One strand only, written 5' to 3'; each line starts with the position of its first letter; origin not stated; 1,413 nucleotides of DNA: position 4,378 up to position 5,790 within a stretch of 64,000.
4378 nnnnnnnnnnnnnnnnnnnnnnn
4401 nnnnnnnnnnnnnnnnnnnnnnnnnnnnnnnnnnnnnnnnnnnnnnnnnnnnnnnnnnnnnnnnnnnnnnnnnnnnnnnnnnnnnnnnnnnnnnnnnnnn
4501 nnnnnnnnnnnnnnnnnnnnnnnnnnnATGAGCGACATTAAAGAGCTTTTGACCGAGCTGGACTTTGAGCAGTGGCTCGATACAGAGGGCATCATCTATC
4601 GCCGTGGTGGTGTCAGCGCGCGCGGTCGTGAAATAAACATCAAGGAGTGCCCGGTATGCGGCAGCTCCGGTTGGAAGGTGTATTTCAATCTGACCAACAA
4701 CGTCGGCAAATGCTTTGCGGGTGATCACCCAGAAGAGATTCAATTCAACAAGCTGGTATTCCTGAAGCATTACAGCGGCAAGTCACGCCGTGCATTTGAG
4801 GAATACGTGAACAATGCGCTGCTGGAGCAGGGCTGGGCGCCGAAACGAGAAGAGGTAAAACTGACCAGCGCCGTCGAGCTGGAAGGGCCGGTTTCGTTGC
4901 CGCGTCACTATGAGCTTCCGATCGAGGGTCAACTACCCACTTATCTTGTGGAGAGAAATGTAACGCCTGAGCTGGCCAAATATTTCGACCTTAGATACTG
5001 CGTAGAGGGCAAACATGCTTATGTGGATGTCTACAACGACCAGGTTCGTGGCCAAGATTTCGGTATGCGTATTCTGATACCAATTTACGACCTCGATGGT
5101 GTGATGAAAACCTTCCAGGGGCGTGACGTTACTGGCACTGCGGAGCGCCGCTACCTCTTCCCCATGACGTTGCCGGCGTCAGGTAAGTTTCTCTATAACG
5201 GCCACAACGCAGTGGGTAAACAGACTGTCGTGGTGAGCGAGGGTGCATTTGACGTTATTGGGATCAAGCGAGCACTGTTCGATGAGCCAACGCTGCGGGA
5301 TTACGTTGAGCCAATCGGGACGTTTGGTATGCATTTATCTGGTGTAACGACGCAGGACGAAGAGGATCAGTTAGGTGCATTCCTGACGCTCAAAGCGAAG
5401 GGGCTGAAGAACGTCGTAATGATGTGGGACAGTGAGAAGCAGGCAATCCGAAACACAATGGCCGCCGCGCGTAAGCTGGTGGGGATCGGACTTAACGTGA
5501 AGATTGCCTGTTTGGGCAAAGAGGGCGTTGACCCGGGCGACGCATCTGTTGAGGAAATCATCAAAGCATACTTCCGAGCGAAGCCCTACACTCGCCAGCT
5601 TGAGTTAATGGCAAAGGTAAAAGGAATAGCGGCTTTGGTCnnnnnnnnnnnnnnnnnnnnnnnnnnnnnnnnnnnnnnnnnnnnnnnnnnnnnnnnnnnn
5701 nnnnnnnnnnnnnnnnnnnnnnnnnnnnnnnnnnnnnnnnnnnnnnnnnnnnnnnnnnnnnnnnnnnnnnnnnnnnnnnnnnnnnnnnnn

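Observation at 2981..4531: Helicase and primase genes are translationally coupled to tiny leader ORFs that carry the conserved initiation motif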

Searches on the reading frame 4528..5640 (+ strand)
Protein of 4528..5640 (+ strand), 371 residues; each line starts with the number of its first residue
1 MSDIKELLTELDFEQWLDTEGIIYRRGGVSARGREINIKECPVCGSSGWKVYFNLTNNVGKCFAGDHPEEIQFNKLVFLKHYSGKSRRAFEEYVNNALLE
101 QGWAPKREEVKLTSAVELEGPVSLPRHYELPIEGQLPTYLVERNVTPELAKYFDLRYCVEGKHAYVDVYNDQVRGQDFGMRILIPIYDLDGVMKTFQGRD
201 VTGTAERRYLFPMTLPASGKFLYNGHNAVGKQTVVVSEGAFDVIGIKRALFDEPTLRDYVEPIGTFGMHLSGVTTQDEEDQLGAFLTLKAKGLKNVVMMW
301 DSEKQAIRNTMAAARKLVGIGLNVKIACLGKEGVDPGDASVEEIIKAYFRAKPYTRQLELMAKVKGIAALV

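Call 13: find_related_loci(query=window:4528-5640:+, collection=viral_contigs, flank=2500)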
Query window:4528-5640:+ (371 aa) in viral_contigs; peptide patterns used: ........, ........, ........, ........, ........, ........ (x = any residue, [..] = any of these).
142 stretches matched a pattern; 130 encode a relative of the query (tblastn E <= 1e-3); the best 80 are kept; 80 distinct loci.
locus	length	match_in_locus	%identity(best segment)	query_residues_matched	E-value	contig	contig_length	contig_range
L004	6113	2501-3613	100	1-371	0e+0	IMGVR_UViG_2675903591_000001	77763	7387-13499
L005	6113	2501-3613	100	1-371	0e+0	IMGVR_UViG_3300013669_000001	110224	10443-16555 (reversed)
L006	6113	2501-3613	99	1-371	0e+0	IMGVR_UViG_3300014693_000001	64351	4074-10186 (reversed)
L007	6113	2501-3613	85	1-371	0e+0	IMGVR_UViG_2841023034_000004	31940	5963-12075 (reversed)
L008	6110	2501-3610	84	1-370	0e+0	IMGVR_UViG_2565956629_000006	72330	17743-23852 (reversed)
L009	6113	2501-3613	84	1-371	0e+0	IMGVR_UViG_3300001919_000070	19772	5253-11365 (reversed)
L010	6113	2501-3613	84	1-371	0e+0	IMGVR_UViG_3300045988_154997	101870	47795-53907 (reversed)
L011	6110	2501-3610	84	1-370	0e+0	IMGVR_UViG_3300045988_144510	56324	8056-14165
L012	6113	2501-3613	84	1-371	0e+0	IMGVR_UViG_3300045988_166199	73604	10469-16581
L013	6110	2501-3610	85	1-370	0e+0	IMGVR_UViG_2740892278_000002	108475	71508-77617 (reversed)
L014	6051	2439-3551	84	1-371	0e+0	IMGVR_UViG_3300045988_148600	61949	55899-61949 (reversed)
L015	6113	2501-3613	84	1-371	0e+0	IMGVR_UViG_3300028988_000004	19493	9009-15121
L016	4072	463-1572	84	1-370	0e+0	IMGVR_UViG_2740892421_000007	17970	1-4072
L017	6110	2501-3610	84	1-370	0e+0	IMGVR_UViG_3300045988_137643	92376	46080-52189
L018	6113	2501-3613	84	1-371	0e+0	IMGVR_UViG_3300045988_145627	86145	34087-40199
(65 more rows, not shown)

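Call 25: find_related_loci(query=A1, collection=genome_contigs, flank=2500)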
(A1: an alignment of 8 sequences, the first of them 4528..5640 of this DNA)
Query A1 (371 aa) in genome_contigs; peptide patterns used: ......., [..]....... (x = any residue, [..] = any of these).
33 stretches matched a pattern; 6 encode a relative of the query (tblastn E <= 1e-3); 5 distinct loci.
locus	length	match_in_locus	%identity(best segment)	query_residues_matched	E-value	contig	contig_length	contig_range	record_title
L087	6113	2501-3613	99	1-371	0e+0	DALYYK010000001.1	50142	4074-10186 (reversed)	MAG TPA_asm: Candidatus Fimivivens sp. isolate CTOTU47139 NODE_41_length_50142_cov_5.858187, whole genome shotgun sequen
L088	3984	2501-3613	84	1-371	0e+0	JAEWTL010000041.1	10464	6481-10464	MAG: Bacillota bacterium isolate OH_SDB_141 k127_1103007, whole genome shotgun sequence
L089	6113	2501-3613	83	1-371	0e+0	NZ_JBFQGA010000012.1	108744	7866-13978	Kluyvera sp. STS39-E contig00012, whole genome shotgun sequence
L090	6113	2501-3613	83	1-371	0e+0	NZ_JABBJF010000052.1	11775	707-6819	Kluyvera sichuanensis strain 090646 contig00052, whole genome shotgun sequence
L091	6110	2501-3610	82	1-370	0e+0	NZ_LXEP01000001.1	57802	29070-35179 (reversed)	Buttiauxella gaviniae ATCC 51604 Sequence00001, whole genome shotgun sequence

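Call 26: search_dna_similar(query=window:4528-5640:+, collection=phages, mode=protein, max_rows=40)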
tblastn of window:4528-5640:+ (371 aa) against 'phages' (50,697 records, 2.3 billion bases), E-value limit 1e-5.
Records with a match: 30; places in all: 30; records where one place covers at least 80% of the query: 30.
Best place of each record, by identity: 80-90% 11; <60% 19.
By first word of the organism name: Rhizobium 10; Pseudomonas 6; Klebsiella 5; Escherichia 4; Salmonella 2; Stenotrophomonas 2; Xanthomonas 1.
By host as written in the record: Pseudomonas syringae pv. actinidiae 3; - 2; Salmonella enterica subsp. enterica serovar Typhimurium strain LT2 2; Rhizobium etli CFN42 2; Pseudomonas syringae pv. avii 2; Klebsiella pneumoniae subsp. pneumoniae LC-1825/18 1; Klebsiella pneumoniae 4727 1; horse 1; and 16 more.
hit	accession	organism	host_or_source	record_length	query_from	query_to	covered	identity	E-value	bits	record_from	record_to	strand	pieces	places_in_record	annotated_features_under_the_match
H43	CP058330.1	Klebsiella phage vB_Kpn_1825-KPC53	Klebsiella pneumoniae subsp. pneumoniae ...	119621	1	367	99%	85.6%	0e+0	672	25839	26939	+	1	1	record has no annotation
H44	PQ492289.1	Klebsiella phage vB_KpnS_p4727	Klebsiella pneumoniae 4727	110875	1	370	100%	84.9%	0e+0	674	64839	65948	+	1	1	record has no annotation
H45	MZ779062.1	Klebsiella phage pJN2-26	horse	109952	1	367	99%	85.3%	0e+0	671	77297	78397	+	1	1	putative DNA primase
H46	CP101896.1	Klebsiella phage GArcari-2022b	Klebsiella pneumoniae strain 4011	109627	1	367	99%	85.0%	0e+0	668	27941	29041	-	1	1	record has no annotation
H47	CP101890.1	Klebsiella phage GArcari-2022a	Klebsiella pneumoniae strain 9362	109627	1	367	99%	85.0%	0e+0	668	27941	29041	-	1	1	record has no annotation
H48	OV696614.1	Escherichia phage Cyrano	-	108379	1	370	100%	84.3%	0e+0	674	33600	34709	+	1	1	DNA Primase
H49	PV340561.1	Escherichia phage PhiR41_1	Escherichia coli str. K-12 substr. ...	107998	1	370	100%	84.3%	0e+0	672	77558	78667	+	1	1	DNA primase protein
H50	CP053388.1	Escherichia phage CMS-2020a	Escherichia coli strain SCU-107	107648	1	370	100%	84.1%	0e+0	673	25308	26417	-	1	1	record has no annotation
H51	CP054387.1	Escherichia phage CMS-2020a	Escherichia coli strain SCU-175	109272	1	370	100%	83.8%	0e+0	670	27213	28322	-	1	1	record has no annotation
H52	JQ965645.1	Salmonella phage SSU5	Salmonella enterica subsp. enterica ...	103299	1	371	100%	83.0%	0e+0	665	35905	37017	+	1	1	putative DNA primase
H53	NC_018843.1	Salmonella phage SSU5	Salmonella enterica subsp. enterica ...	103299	1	371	100%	83.0%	0e+0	665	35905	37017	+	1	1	putative DNA primase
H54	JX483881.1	Rhizobium phage RHEph10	Rhizobium etli CFN42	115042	4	369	99%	42.0%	1e-64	228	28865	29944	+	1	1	putative DNA primase protein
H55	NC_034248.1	Rhizobium phage RHEph10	Rhizobium etli CFN42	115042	4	369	99%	42.0%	1e-64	228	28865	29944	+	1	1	putative DNA primase protein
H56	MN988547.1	Rhizobium phage RHph_Y2_11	Rhizobium etli Y2_11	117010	4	365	98%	42.4%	2e-66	233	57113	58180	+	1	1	DNA primase protein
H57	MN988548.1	Rhizobium phage RHph_Y2_17_1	Rhizobium etli Y2_17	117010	4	365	98%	42.4%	2e-66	233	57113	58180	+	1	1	DNA primase protein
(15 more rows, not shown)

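Call 27: search_dna_similar(query=window:4528-5640:+, collection=plasmids, mode=protein, max_rows=60, rows=spread)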
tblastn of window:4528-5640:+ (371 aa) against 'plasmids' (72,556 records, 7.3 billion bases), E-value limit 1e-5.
Records with a match: 931; places in all: 940; records where one place covers at least 80% of the query: 920.
Best place of each record, by identity: >=99% 1; 95-99% 1; 80-90% 709; 60-80% 43; <60% 177.
By first word of the organism name: Klebsiella 345; Escherichia 222; Acinetobacter 154; Enterobacter 91; Salmonella 49; Citrobacter 23; Aeromonas 12; Cronobacter 9; Shigella 8; Moellerella 3; and 12 more.
By predicted mobility (MOB-suite, as given by PLSDB): non-mobilizable 804; mobilizable 116; conjugative 11.
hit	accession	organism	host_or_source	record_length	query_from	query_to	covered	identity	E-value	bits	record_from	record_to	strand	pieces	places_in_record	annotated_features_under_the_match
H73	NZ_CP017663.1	Cronobacter sp. JZ38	Tribulus terrestris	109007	1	371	100%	99.2%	0e+0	764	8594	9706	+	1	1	DNA primase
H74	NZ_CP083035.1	Klebsiella pneumoniae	Homo sapiens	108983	1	370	100%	85.1%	0e+0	675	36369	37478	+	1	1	DNA primase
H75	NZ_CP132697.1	Klebsiella pneumoniae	Homo sapiens,Burn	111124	1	370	100%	85.1%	0e+0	675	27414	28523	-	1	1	DNA primase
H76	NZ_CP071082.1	Klebsiella pneumoniae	Homo sapiens,central nervous catheter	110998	1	367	99%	85.6%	0e+0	672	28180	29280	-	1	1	DNA primase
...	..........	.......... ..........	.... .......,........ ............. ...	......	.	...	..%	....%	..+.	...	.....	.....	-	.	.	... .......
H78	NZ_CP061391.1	Klebsiella pneumoniae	Homo sapiens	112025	1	367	99%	85.6%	0e+0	672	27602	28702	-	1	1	DNA primase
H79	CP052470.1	Klebsiella pneumoniae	Homo sapiens,blood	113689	1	367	99%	85.6%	0e+0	672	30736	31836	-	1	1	DNA primase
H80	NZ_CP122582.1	Klebsiella pneumoniae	Homo sapiens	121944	1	367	99%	85.6%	0e+0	672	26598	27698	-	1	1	DNA primase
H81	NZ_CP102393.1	Klebsiella pneumoniae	mixed culture,blood,blood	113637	1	367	99%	85.6%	0e+0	672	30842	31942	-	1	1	hypothetical protein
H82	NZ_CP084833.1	Klebsiella pneumoniae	Water,Whole organism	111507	1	370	100%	84.9%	0e+0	674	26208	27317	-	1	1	DNA primase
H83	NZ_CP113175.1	Klebsiella pneumoniae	chicken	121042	1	370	100%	84.9%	0e+0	674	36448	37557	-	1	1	DNA primase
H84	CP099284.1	Escherichia coli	culture,Pooled soil sample collected ...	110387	1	371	100%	84.6%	0e+0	677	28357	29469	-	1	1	DNA primase | sel1 repeat family protein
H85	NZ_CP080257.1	Escherichia coli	Chicken fecal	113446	1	371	100%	84.4%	0e+0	675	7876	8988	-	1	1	DNA primase | tetratricopeptide repeat protein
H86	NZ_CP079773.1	Escherichia coli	Duck,cloacal swabs,cloacal swab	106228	1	371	100%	84.4%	0e+0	671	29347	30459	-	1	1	hypothetical protein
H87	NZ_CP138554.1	Klebsiella pneumoniae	pure culture,sputum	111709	1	370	100%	84.6%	0e+0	673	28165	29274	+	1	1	DNA primase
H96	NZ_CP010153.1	Escherichia coli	dog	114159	1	371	100%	84.1%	0e+0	669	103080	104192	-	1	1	DNA primase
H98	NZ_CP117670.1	Escherichia albertii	Sturnus vulgaris,whole organism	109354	1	370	100%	84.3%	0e+0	676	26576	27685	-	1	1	DNA primase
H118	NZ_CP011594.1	Klebsiella oxytoca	Homo sapiens,Perirectal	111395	1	371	100%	70.9%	0e+0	573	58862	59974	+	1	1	DNA primase catalytic core, N-terminal domain protein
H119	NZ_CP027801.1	Klebsiella pneumoniae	cucumber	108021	1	371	100%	69.8%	0e+0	569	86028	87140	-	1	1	hypothetical protein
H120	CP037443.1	Klebsiella sp. PO552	Homo sapiens,blood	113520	1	370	100%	65.2%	7e-163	512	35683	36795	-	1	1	DNA primase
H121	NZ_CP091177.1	Aeromonas caviae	-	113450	2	371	100%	40.6%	1e-77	267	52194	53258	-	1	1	toprim domain-containing protein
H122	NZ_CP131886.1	Acinetobacter baumannii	Homo sapiens,culture,Abs/pus/wd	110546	1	355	96%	40.2%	4e-73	254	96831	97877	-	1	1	DNA primase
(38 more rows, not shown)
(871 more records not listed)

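Call 28: get_annotated_region(hit=H118, flank=2200)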
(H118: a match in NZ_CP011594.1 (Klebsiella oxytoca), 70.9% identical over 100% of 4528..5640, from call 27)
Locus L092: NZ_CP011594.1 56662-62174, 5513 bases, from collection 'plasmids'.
description: Klebsiella oxytoca strain CAV1099 plasmid pCAV1099-111, complete sequence
organism: Klebsiella oxytoca (NCBI taxid 571)
taxonomy: Bacteria; Pseudomonadota; Gammaproteobacteria; Enterobacterales; Enterobacteriaceae; Klebsiella; Klebsiella oxytoca
host: -; source: Homo sapiens,Perirectal; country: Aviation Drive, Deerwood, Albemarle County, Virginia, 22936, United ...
typing (MOB-suite, as given by PLSDB): non-mobilizable; replicon rep_cluster_711
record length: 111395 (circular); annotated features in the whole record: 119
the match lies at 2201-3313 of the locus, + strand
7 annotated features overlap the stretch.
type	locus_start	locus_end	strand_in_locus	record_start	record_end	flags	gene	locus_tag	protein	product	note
CDS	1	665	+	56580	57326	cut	-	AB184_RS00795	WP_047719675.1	hypothetical protein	-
CDS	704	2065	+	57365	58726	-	-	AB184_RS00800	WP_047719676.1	DnaB-like helicase C-terminal domain-containing protein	GO:0006260 - DNA replication [Evidence IEA]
CDS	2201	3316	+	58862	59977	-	-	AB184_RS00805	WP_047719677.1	DNA primase catalytic core, N-terminal domain protein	-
CDS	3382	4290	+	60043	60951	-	-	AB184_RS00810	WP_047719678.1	hypothetical protein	-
CDS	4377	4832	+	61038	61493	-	-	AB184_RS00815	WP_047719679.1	hypothetical protein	-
CDS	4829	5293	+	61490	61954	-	-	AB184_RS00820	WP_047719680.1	DUF1653 domain-containing protein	-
CDS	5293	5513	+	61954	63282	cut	-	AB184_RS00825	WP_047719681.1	DNA ligase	-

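Call 29: get_annotated_region(hit=H119, flank=2200)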
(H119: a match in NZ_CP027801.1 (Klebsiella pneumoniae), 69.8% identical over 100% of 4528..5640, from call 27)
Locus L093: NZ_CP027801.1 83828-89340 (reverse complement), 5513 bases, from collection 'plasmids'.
description: Klebsiella pneumoniae subsp. pneumoniae strain VH1-2 plasmid pVH1-2-1, complete sequence
organism: Klebsiella pneumoniae (NCBI taxid 72407)
taxonomy: Bacteria; Pseudomonadota; Gammaproteobacteria; Enterobacterales; Enterobacteriaceae; Klebsiella; Klebsiella pneumoniae
host: -; source: cucumber; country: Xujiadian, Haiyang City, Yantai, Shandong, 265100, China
typing (MOB-suite, as given by PLSDB): non-mobilizable; replicon rep_cluster_2469
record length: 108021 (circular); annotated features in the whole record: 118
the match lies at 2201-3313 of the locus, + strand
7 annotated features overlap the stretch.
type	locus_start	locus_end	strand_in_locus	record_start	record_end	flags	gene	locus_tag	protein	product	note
CDS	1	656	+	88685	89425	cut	-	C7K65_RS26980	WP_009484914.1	hypothetical protein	-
CDS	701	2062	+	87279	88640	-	-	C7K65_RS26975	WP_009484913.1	DnaB-like helicase C-terminal domain-containing protein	GO:0006260 - DNA replication [Evidence IEA]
CDS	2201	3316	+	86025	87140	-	-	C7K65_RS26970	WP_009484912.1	hypothetical protein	-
CDS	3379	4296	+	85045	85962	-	-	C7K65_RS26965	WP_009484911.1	hypothetical protein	-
CDS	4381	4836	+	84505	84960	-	-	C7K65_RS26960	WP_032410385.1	hypothetical protein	-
CDS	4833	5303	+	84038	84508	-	-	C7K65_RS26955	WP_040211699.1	hypothetical protein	-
CDS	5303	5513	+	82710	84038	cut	-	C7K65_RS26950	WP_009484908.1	DNA ligase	-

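Call 30: get_annotated_region(hit=H120, flank=2200)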
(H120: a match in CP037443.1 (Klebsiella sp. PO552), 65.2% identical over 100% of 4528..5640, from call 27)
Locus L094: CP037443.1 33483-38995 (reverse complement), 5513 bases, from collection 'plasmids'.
description: Klebsiella sp. PO552 plasmid p2, complete sequence
organism: Klebsiella sp. PO552 (NCBI taxid 1972757)
taxonomy: Bacteria; Pseudomonadota; Gammaproteobacteria; Enterobacterales; Enterobacteriaceae; Klebsiella; Klebsiella sp. PO552
host: -; source: Homo sapiens,blood; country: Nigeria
typing (MOB-suite, as given by PLSDB): non-mobilizable; replicon rep_cluster_2470
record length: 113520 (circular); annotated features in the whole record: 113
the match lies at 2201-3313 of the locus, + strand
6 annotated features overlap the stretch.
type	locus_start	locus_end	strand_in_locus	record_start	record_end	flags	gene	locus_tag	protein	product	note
CDS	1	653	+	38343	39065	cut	-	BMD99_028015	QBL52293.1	hypothetical protein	-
CDS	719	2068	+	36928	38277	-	-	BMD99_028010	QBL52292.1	DNA helicase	-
CDS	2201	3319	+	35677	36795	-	-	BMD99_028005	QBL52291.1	DNA primase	-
CDS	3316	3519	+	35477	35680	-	-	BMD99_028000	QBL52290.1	hypothetical protein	-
CDS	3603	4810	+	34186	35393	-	-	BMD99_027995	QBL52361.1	IS3 family transposase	-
CDS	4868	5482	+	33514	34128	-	-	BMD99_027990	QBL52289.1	hypothetical protein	-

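Call 31: get_annotated_region(hit=H121, flank=2200)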
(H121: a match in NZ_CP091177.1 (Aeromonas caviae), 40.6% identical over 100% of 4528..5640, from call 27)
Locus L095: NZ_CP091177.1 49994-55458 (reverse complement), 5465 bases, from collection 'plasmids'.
description: Aeromonas caviae strain SCLZS52 plasmid pIMP_SCLZS52, complete sequence
organism: Aeromonas caviae (NCBI taxid 648)
taxonomy: Bacteria; Pseudomonadota; Gammaproteobacteria; Aeromonadales; Aeromonadaceae; Aeromonas; Aeromonas caviae
host: -; source: -; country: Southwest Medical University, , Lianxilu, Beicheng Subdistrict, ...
typing (MOB-suite, as given by PLSDB): non-mobilizable
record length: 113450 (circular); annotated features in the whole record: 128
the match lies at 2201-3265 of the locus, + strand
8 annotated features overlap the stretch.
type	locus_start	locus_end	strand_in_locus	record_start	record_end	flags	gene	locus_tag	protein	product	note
CDS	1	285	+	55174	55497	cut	-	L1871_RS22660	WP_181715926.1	RNA chaperone Hfq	GO:0006355 - regulation of DNA-templated transcription [Evidence IEA]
CDS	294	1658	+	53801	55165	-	-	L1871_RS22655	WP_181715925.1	DnaB-like helicase C-terminal domain-containing protein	GO:0006260 - DNA replication [Evidence IEA]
CDS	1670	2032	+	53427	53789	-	-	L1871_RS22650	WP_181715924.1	hypothetical protein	-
CDS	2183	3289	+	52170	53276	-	-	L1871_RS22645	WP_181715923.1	toprim domain-containing protein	-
CDS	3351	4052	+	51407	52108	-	-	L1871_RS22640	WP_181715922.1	hypothetical protein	-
CDS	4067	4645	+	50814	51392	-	-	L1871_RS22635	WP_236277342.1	hypothetical protein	-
CDS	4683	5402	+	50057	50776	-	-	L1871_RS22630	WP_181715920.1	hypothetical protein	-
CDS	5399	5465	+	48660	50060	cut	-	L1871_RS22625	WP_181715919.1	hypothetical protein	-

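Call 32: get_annotated_region(hit=H122, flank=2200)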
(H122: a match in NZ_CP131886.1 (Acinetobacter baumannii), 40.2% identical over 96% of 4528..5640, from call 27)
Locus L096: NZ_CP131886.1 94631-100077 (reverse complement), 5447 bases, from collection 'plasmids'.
description: Acinetobacter baumannii strain 2008S11-069 plasmid p2008S11-069-1, complete sequence
organism: Acinetobacter baumannii (NCBI taxid 470)
taxonomy: Bacteria; Pseudomonadota; Gammaproteobacteria; Moraxellales; Moraxellaceae; Acinetobacter; Acinetobacter baumannii
host: -; source: Homo sapiens,culture,Abs/pus/wd; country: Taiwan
typing (MOB-suite, as given by PLSDB): mobilizable; replicon rep_cluster_718; relaxase MOBP
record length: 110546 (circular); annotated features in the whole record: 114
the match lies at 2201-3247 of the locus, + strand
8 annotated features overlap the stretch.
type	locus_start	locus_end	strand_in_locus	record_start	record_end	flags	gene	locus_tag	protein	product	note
CDS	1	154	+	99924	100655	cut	-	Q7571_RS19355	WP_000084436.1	hypothetical protein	-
CDS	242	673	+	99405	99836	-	-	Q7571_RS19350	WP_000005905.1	hypothetical protein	-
CDS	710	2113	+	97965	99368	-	-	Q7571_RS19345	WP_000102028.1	DnaB-like helicase C-terminal domain-containing protein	GO:0006260 - DNA replication [Evidence IEA]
CDS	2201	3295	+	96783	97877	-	-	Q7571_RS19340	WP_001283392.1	DNA primase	-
CDS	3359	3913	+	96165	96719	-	-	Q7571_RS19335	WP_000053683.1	hypothetical protein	-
CDS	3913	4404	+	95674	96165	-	-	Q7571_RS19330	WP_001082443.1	hypothetical protein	-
CDS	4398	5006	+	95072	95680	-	-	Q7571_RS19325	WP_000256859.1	hypothetical protein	-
CDS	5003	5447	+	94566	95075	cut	-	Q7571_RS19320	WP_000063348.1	hypothetical protein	-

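Call 35: get_annotated_region(hit=H48, flank=2200)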
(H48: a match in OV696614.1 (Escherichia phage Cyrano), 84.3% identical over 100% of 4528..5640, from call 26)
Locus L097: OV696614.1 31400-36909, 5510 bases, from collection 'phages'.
description: Escherichia phage Cyrano genome assembly, segment: complete_genome.
organism: Escherichia phage Cyrano (NCBI taxid 2904711)
taxonomy: Viruses; Duplodnaviria; Heunggongvirae; Uroviricota; Caudoviricetes
host: -; source: -; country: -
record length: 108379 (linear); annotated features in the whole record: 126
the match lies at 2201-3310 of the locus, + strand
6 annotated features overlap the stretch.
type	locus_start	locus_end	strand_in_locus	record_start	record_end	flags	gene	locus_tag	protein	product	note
CDS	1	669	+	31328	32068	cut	-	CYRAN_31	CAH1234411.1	Hypothetical protein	-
CDS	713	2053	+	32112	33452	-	-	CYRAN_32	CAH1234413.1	DNA Helicase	-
CDS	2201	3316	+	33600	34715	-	-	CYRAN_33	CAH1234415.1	DNA Primase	-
CDS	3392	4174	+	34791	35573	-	-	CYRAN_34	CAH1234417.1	Hypothetical protein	-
CDS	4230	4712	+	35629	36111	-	-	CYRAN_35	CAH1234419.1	Hypothetical protein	-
CDS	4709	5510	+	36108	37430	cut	-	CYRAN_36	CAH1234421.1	DNA ligase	-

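Call 36: get_annotated_region(hit=H98, flank=300)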
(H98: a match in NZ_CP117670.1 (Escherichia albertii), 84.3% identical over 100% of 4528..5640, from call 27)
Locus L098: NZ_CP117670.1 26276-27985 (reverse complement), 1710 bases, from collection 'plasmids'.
description: Escherichia albertii strain BIA_11 plasmid pEA11_2, complete sequence
organism: Escherichia albertii (NCBI taxid 208962)
taxonomy: Bacteria; Pseudomonadota; Gammaproteobacteria; Enterobacterales; Enterobacteriaceae; Escherichia; Escherichia albertii
host: -; source: Sturnus vulgaris,whole organism; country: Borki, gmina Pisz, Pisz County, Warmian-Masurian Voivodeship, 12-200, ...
typing (MOB-suite, as given by PLSDB): non-mobilizable; replicon rep_cluster_488
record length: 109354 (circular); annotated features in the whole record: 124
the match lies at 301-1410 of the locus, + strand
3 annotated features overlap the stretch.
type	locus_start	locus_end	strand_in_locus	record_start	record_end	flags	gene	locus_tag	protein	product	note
CDS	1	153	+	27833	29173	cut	-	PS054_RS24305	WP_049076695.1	DnaB-like helicase C-terminal domain-containing protein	GO:0006260 - DNA replication [Evidence IEA]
CDS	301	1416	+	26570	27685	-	-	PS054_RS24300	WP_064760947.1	DNA primase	-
CDS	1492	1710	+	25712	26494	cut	-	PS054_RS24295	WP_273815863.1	hypothetical protein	-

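Call 37: get_annotated_region(hit=H96, flank=300)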
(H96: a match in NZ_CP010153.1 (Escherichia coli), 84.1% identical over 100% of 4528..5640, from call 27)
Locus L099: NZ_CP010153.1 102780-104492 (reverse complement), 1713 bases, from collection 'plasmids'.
description: Escherichia coli strain D9 plasmid A, complete sequence
organism: Escherichia coli (NCBI taxid 562)
taxonomy: Bacteria; Pseudomonadota; Gammaproteobacteria; Enterobacterales; Enterobacteriaceae; Escherichia; Escherichia coli
host: -; source: dog; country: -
typing (MOB-suite, as given by PLSDB): non-mobilizable; replicon rep_cluster_488
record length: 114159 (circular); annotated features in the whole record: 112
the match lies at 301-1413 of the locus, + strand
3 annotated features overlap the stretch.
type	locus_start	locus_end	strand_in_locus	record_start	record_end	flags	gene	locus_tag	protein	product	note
CDS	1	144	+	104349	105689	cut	-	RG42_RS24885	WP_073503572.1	DnaB-like helicase C-terminal domain-containing protein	GO:0006260 - DNA replication [Evidence IEA]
CDS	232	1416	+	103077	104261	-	-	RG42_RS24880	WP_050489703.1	DNA primase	-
CDS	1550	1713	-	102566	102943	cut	-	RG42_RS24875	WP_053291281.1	type II toxin-antitoxin system death-on-curing family toxin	-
